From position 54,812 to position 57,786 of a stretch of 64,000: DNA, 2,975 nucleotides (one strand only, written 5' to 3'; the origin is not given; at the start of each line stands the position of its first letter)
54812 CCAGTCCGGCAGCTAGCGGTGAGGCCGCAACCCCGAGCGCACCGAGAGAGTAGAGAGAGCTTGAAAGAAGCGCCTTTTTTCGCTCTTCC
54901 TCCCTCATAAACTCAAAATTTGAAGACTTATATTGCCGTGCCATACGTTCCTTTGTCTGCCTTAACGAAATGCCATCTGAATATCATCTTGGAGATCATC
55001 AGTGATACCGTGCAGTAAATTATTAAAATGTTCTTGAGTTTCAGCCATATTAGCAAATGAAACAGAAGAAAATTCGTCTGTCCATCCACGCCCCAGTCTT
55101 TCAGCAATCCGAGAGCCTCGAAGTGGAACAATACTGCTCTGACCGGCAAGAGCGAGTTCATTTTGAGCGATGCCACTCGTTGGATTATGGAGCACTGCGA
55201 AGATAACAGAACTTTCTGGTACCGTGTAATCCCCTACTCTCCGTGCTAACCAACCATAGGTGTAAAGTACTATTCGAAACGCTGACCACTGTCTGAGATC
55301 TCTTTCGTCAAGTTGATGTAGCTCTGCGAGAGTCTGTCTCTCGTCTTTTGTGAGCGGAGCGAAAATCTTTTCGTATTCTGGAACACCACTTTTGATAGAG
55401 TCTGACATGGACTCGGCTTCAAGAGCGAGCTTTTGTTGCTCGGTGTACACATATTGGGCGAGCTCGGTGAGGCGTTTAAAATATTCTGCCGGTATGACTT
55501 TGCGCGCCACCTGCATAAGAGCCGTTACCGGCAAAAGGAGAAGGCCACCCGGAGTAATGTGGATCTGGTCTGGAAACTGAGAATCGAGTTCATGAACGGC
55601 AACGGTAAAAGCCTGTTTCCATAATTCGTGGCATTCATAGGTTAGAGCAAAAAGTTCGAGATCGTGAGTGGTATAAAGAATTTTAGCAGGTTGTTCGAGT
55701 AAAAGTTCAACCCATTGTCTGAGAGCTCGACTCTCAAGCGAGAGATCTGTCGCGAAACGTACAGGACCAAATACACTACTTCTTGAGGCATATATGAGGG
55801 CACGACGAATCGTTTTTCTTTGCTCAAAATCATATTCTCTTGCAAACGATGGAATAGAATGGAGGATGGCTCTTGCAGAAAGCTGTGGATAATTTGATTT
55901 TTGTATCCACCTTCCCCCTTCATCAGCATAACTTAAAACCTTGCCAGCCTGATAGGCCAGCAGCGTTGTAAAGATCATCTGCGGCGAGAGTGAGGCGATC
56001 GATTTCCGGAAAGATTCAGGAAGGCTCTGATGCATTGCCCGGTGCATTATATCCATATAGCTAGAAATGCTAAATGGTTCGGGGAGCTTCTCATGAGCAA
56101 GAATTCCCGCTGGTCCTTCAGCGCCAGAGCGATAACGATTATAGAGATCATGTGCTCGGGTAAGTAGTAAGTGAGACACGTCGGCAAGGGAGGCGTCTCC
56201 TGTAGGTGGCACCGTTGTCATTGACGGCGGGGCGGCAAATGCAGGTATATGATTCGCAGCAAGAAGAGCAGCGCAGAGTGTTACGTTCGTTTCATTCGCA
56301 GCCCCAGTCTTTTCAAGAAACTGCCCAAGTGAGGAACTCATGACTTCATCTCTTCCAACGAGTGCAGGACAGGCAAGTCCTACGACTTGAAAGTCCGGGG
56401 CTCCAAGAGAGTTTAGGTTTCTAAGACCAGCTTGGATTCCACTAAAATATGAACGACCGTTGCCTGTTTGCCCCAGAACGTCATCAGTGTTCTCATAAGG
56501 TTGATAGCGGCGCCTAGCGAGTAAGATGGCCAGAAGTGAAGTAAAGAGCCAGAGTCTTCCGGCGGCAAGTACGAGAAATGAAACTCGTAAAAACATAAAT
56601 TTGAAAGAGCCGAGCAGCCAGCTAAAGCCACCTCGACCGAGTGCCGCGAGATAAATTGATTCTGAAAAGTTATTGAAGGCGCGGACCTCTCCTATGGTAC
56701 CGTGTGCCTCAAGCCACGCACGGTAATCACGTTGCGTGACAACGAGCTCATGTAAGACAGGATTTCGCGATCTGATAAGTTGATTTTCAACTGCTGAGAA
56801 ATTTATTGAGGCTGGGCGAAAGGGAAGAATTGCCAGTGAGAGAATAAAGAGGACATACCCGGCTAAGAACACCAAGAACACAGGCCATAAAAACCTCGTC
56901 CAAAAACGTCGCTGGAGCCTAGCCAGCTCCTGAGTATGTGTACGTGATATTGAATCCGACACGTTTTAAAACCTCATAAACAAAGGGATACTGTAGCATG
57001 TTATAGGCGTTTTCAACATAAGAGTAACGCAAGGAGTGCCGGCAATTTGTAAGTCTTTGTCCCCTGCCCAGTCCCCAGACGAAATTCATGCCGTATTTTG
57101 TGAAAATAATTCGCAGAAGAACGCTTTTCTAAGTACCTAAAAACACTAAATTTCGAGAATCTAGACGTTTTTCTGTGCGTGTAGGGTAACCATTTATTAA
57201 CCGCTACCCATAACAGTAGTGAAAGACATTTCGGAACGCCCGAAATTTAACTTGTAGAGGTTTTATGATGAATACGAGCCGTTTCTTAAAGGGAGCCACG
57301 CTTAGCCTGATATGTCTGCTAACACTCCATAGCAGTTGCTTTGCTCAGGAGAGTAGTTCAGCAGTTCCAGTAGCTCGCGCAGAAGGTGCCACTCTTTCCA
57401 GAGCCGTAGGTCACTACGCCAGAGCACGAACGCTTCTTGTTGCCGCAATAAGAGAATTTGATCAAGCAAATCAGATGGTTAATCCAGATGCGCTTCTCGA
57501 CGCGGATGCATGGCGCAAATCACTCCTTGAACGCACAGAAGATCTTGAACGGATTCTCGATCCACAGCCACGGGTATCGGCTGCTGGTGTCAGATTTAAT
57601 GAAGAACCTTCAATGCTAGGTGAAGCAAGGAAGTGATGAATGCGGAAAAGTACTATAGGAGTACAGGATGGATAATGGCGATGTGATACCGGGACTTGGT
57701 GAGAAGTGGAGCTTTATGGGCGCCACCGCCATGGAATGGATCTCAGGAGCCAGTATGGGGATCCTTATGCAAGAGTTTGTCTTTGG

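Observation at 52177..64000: F-like/ICEclc-like conjugative type IV secretion module embedded in the chromosome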

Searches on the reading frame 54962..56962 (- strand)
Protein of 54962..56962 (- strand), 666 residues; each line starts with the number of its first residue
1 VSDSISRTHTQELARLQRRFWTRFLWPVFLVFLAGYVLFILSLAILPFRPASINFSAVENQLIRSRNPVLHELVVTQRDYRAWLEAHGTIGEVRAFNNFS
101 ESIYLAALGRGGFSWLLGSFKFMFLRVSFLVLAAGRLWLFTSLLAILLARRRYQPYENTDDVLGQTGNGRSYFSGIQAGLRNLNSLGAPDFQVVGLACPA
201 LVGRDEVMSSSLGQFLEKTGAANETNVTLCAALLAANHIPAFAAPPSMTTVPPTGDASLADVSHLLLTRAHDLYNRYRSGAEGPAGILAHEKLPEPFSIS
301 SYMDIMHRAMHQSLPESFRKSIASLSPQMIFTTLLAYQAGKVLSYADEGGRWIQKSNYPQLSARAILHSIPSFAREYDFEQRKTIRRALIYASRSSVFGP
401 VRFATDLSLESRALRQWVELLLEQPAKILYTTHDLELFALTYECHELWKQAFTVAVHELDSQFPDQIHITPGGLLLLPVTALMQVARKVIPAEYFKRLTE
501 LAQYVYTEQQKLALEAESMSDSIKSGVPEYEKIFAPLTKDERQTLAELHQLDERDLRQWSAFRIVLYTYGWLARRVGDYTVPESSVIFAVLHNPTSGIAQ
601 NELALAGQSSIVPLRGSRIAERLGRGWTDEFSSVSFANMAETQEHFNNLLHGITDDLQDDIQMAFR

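Call 4: search_protein_families(library=pfam, proteins=[window:54962-56962:-], max_evalue=0.01)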
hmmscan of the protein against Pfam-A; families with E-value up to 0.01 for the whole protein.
window:54962-56962:- (666 aa): 0 families

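Call 5: search_protein_families(library=ncbifam, proteins=[window:54962-56962:-], max_evalue=0.01)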
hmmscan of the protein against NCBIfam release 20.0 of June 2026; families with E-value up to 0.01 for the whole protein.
window:54962-56962:- (666 aa): 0 families

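Call 29: find_homologous_proteins(query=window:54962-56962:-, max_evalue=0.001)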
Query window:54962-56962:- (666 aa): 49 proteins with E <= 0.001 among 8000 candidates.
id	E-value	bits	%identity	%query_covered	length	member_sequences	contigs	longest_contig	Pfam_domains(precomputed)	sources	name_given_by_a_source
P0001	0.0e+0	1497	100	100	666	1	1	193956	-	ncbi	-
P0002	4.3e-256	870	59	100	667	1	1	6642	-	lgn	-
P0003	1.4e-181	623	59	69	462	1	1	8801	-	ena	-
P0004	3.0e-160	553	41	98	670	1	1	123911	-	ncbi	-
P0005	1.6e-158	547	41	98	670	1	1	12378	-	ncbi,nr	ncbi:MAG: hypothetical protein KDD55_00350 [Bdellovibrionales bacterium]|nr:hypothetical protein [Bd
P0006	2.6e-149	517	39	98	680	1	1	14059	-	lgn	-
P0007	5.7e-134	466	38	98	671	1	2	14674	-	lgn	-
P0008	1.2e-132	462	38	94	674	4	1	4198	-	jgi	-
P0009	1.7e-132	461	39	99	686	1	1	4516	-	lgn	-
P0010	6.2e-132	459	39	99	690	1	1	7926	-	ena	-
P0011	8.7e-132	459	40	94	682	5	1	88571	-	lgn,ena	-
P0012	1.2e-129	452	39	97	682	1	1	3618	-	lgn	-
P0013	5.5e-128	446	39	98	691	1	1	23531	-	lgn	-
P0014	4.5e-127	443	39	95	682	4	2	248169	-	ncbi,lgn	-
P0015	4.9e-127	443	36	96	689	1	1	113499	-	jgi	-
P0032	2.6e-115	404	37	97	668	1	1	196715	-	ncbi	ncbi:MAG: hypothetical protein R3A13_02075 [Bdellovibrionota bacterium]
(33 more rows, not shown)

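Call 30: find_encoding_contigs(protein=P0001, flank=10000, max_places=3)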
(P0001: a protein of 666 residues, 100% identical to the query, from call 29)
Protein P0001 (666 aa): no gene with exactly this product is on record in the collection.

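Call 31: find_encoding_contigs(protein=P0014, flank=10000, max_places=2)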
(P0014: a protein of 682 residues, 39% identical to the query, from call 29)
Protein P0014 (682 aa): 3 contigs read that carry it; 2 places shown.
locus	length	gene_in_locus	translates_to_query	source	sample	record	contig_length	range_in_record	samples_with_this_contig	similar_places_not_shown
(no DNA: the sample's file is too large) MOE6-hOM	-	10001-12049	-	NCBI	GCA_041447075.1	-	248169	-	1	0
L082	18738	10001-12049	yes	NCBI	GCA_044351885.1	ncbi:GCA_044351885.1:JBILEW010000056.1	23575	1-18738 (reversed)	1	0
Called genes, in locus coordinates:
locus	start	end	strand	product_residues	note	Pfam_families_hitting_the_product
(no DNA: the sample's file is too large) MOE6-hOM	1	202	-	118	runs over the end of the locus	-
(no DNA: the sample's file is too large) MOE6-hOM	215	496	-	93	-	-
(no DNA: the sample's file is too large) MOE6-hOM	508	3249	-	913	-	PF11130:TraC_F_IV, PF19044:P-loop_TraG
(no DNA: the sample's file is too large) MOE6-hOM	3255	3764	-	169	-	-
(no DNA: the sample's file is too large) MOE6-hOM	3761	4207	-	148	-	-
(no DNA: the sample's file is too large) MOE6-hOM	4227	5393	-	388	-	PF03743:TrbI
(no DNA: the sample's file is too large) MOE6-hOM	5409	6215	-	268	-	-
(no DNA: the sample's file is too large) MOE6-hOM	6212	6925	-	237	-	PF05309:TraE (weak)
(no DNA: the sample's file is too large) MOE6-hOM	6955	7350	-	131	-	-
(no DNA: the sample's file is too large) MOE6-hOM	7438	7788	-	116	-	-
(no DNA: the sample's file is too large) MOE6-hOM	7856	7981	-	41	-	-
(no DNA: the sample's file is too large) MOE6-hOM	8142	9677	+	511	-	-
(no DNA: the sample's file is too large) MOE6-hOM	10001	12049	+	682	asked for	-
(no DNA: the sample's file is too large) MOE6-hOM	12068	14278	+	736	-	-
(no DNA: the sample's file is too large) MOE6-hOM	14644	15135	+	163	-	-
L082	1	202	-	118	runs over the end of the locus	-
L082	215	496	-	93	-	-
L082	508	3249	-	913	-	PF11130:TraC_F_IV, PF19044:P-loop_TraG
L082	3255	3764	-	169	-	-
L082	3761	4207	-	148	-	-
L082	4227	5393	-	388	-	PF03743:TrbI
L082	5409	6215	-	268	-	-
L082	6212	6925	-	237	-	PF05309:TraE (weak)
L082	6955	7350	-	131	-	-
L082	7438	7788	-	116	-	-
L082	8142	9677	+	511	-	-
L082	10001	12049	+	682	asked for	-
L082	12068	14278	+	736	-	-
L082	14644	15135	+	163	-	-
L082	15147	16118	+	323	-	-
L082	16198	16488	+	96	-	-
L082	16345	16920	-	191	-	PF12849:PBP_like_2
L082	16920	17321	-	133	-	PF12849:PBP_like_2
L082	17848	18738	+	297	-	?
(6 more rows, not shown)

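Call 32: find_encoding_contigs(protein=P0032, flank=10000, max_places=2)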
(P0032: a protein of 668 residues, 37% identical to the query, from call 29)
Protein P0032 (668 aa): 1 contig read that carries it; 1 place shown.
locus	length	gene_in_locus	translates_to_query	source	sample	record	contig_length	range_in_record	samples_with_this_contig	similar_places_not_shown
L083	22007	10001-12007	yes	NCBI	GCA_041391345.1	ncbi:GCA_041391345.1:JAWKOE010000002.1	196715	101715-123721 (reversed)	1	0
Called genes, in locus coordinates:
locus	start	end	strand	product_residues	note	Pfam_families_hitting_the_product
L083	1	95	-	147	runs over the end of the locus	-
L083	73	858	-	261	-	-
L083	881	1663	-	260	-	-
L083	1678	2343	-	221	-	-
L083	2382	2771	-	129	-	-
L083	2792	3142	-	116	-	-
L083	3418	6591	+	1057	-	PF13385:Laminin_G_3, PF00054:Laminin_G_1 (weak), PF02210:Laminin_G_2, PF13229:Beta_helix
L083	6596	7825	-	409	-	PF09594:GT87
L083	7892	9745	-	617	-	PF01368:DHH, PF17768:RecJ_OB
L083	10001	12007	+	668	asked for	-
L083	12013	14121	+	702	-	PF12696:TraG-D_C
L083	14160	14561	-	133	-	-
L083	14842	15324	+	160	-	-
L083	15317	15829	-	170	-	-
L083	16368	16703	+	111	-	-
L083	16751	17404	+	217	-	-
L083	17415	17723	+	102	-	PF00403:HMA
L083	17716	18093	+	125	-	-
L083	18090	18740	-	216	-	PF04367:DUF502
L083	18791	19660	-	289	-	-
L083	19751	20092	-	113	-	-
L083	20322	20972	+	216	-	-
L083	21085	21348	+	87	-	-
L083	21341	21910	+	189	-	PF09970:DUF2204 (faint), PF19502:DUF6036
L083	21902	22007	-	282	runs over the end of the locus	PF02749:QRPTase_N, PF01729:QRPTase_C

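Call 35: search_solved_structures(query=A1, max_evalue=10)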
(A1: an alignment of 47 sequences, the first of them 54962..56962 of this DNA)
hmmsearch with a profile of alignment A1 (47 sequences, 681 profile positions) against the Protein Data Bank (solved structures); distinct sequences matched with E-value up to 10: 0.

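Call 41: predict_structure(alignment_id=A1)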
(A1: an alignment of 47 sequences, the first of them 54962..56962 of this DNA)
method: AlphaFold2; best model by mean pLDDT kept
length: 666 residues; sequences in the alignment: 47
mean_pLDDT: 83.4   pTM: 0.72
mean pLDDT of the five models: 83.4, 83.0, 82.2, 80.4, 80.1
residues with pLDDT >= 90: 314; 70-90: 229; 50-70: 91; < 50: 32
segments of 3 or more residues with pLDDT < 50: 1-5, 168-180, 658-666
pLDDT, mean of each block of 10 residues (from residue 1): 48 60 72 77 59 75 83 90 86 85 80 65 86 82 85 69 54 38 63 68 96 97 97 93 71 80 97 96 82 84 94 95 97 97 83 83 91 91 94 66 80 95 89 94 94 90 92 94 96 95 92 80 59 89 95 95 93 92 95 89 93 90 84 93 93 66 46
secondary structure, 60 per line:
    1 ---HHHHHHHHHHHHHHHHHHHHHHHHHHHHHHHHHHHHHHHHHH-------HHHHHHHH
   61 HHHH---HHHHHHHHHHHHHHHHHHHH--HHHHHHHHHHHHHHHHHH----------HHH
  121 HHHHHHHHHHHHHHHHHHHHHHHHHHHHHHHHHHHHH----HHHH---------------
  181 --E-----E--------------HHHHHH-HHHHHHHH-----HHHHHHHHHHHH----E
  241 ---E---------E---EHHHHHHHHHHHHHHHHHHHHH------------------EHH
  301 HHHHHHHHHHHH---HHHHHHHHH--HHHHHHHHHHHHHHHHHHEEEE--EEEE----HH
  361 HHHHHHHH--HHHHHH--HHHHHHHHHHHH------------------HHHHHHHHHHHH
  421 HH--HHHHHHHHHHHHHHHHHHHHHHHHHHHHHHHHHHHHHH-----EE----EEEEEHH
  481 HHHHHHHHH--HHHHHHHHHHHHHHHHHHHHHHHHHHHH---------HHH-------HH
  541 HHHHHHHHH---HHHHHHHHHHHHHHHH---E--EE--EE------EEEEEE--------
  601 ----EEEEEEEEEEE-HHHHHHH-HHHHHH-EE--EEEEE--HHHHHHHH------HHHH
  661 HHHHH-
elements in order: H4-45 H53-64 H68-87 H90-107 H118-157 H162-165 H204-209 H211-218 H224-235 H259-279 H299-312 H316-324 H327-344 E345-348 E351-354 H359-368 H371-376 H379-390 H409-422 H425-462 E474-478 H479-489 H492-519 H539-549 H553-568 E587-592 E605-615 H617-623 H625-630 E636-640 H643-650 H657-665

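Call 71: fold_search(model_id=the predicted structure, library=pdb)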
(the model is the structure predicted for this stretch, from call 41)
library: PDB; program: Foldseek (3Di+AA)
matches with E <= 10: 102; with E <= 0.001: 0
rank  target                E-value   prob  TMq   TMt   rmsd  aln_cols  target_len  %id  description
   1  9h3f_A                7.8e-01  0.44  0.16  0.39  14.6       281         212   11  Cryo-EM structure of YhaM (released 2025-08-06)
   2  7z8f_n                1.1e+00  0.05  0.10  0.03  24.7       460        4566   13  Composite structure of dynein-dynactin-BICDR on microtubules (released 2022-07-27)
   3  9dgq_n                1.3e+00  0.04  0.10  0.03  24.8       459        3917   13  Structure of dynein-1 on microtubules (released 2025-09-10)
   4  9dgq_m                1.4e+00  0.04  0.10  0.03  24.8       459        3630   13  Structure of dynein-1 on microtubules (released 2025-09-10)
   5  8b37_B                1.4e+00  0.04  0.09  0.09  42.1       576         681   12  Crystal structure of Pyrobaculum aerophilum potassium-independent proton pumping membrane integral pyrophosphatase in  (released 2024-01-17)
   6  6yxx_BD               1.5e+00  0.02  0.08  0.10  21.2       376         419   10  State A of the Trypanosoma brucei mitoribosomal large subunit assembly intermediate (released 2020-10-14)
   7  2ym9_A                1.6e+00  0.06  0.11  0.18  19.2       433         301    9  SipD from Salmonella typhimurium (released 2011-08-17)
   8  7s8u                  1.7e+00  0.02  0.07  0.07  28.9       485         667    8  Cryo-EM structure of a mammalian peptide transporter (PepT1/slc15a1) in nanodisc (released 2022-07-20)
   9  7z8g                  1.8e+00  0.03  0.09  0.04  24.1       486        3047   12  Cytoplasmic dynein-1 motor domain (released 2022-07-27)
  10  5hn7_F                2.0e+00  0.03  0.10  0.15  21.1       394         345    9  Crystal structure of Plasmodium vivax geranylgeranylpyrophosphate synthase complexed with BPH-1158 (released 2016-09-07)
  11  7z8f_e                2.0e+00  0.03  0.10  0.03  24.7       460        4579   13  Composite structure of dynein-dynactin-BICDR on microtubules (released 2022-07-27)
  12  6m20_A                2.0e+00  0.02  0.06  0.08  23.9       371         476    8  Crystal structure of Plasmodium falciparum hexose transporter PfHT1 bound with glucose (released 2020-09-09)
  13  9dgr_m                2.1e+00  0.03  0.10  0.03  24.8       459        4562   13  Composite structure of dynein-dynactin on microtubules (released 2025-09-10)
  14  5mfe_A                2.2e+00  0.03  0.09  0.15  18.1       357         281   10  Designed armadillo repeat protein YIIIM5AII in complex with (RR)4 peptide (released 2017-09-13)
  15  5b86_B                2.2e+00  0.03  0.11  0.12  28.8       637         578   11  Crystal structure of M-Sec (released 2016-10-12)
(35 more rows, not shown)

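Call 72: search_protein_families(library=pfam, alignment_id=A1, max_evalue=1)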
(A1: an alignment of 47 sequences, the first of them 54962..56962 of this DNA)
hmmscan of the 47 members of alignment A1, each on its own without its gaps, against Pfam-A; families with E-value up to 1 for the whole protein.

A. member 1, window:54962-56962:- (666 aa): 2 families
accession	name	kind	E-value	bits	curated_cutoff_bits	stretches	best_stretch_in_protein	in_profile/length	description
PF00482.28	T2SSF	-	0.021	15.2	25.2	1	9-47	87-125/125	Type II secretion system (T2SS), protein F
PF04341.17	DUF485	-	0.025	15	28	1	10-45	3-37/88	Protein of unknown function, DUF485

B. families by the number of members that match (of 47 scanned): 21 families
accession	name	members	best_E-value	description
PF04341.17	DUF485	2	0.025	Protein of unknown function, DUF485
PF00482.28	T2SSF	1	0.021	Type II secretion system (T2SS), protein F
PF01527.26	HTH_Tnp_1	1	0.042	Transposase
PF03861.19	ANTAR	1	0.055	ANTAR domain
PF09938.14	DUF2170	1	0.057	Uncharacterized protein conserved in bacteria (DUF2170)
PF13518.12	HTH_28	1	0.087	Helix-turn-helix domain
PF03208.24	PRA1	1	0.087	PRA1 family protein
PF04574.18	DUF592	1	0.092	Protein of unknown function (DUF592)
PF10668.15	Phage_terminase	1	0.097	Phage terminase small subunit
PF10629.15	CMI2B-like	1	0.097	Ciliary microtubule inner protein 2B-like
PF07362.18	CcdA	1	0.099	Post-segregation antitoxin CcdA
PF00376.29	MerR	1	0.17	MerR family regulatory protein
PF09307.15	MHC2-interact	1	0.18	CLIP, MHC2 interacting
PF00667.26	FAD_binding_1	1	0.18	FAD binding domain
PF23247.1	LRR_RPS2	1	0.19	Plant disease resistance protein RPS2-like, leucine-rich repeats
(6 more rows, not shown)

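Call 81: search_protein_representatives(alignment_id=A1)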
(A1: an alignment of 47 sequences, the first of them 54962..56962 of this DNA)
Query: 47 sequences, 681 profile positions. Proteins with E-value up to 0.001 (for the whole library): 280; up to 1e-10: 259; up to 1e-30: 229. The best 150 are listed.
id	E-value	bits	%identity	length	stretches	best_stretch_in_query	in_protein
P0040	9.9e-278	939.6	-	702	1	3-677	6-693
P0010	3.6e-270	914.7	-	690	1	7-678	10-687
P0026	1.4e-267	906.1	-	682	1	3-678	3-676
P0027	6.5e-267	903.9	-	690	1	3-677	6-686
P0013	9.0e-261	883.6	-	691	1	4-670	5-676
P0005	3.1e-257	871.9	-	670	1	3-674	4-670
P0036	1.0e-254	863.6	-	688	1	3-678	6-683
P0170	4.9e-254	861.4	-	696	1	1-674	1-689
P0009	4.5e-253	858.2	-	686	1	1-673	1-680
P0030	9.7e-251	850.4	-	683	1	4-676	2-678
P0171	1.4e-248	843.3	-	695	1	3-674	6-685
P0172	2.9e-248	842.3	-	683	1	1-672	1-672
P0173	1.7e-247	839.7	-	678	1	3-675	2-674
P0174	7.3e-246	834.3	-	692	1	4-676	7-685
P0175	1.2e-245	833.6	-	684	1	4-678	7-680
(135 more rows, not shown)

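Call 83: search_protein_families(library=pfam, alignment_id=A4, max_evalue=1)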
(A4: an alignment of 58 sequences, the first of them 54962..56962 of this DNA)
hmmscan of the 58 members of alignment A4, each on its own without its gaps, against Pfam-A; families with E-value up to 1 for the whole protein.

A. member 1, window:54962-56962:- (666 aa): 2 families
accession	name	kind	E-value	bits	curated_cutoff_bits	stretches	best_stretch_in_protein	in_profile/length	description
PF00482.28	T2SSF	-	0.021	15.2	25.2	1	9-47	87-125/125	Type II secretion system (T2SS), protein F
PF04341.17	DUF485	-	0.025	15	28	1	10-45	3-37/88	Protein of unknown function, DUF485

B. families by the number of members that match (of 58 scanned): 39 families (the first 25 are shown)
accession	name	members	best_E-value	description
PF04546.19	Sigma70_ner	2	0.028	Sigma-70, non-essential region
PF03846.20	SulA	1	0.014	Cell division inhibitor SulA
PF18163.6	LD_cluster2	1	0.014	SLOG cluster2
PF00046.35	Homeodomain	1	0.017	Homeodomain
PF25398.1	CUX1_N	1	0.02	CUX1-like, N-terminal tRNA-binding arm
PF00482.28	T2SSF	1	0.021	Type II secretion system (T2SS), protein F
PF04341.17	DUF485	1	0.025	Protein of unknown function, DUF485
PF21918.1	cas_Cpf1_2nd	1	0.031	CRISPR-associated endonuclease Cpf1 REC2 domain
PF11255.13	DUF3054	1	0.042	Protein of unknown function (DUF3054)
PF05400.18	FliT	1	0.044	Flagellar protein FliT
PF06009.19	Laminin_II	1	0.053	Laminin Domain II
PF07498.18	Rho_N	1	0.057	Rho termination factor, N-terminal domain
PF01770.24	Folate_carrier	1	0.06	Reduced folate carrier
PF03475.19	YiiM_3-alpha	1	0.065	YiiM-like, 3-alpha helix domain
PF16015.10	Promethin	1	0.07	Promethin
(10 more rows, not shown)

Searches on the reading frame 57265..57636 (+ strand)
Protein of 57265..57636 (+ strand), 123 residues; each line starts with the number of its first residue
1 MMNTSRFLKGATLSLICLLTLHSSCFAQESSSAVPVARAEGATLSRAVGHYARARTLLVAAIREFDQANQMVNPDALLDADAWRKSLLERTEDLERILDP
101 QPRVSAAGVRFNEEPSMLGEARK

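Call 4: search_protein_families(library=pfam, proteins=[window:57265-57636:+], max_evalue=0.01)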
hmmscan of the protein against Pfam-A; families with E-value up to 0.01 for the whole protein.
window:57265-57636:+ (123 aa): 0 families

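Call 5: search_protein_families(library=ncbifam, proteins=[window:57265-57636:+], max_evalue=0.01)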
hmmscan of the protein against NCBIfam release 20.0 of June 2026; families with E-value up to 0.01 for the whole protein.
window:57265-57636:+ (123 aa): 0 families

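Call 80: search_protein_families(library=ncbifam, proteins=[window:57265-57636:+], max_evalue=1)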
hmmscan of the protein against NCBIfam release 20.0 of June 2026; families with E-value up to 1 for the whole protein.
window:57265-57636:+ (123 aa): 0 families
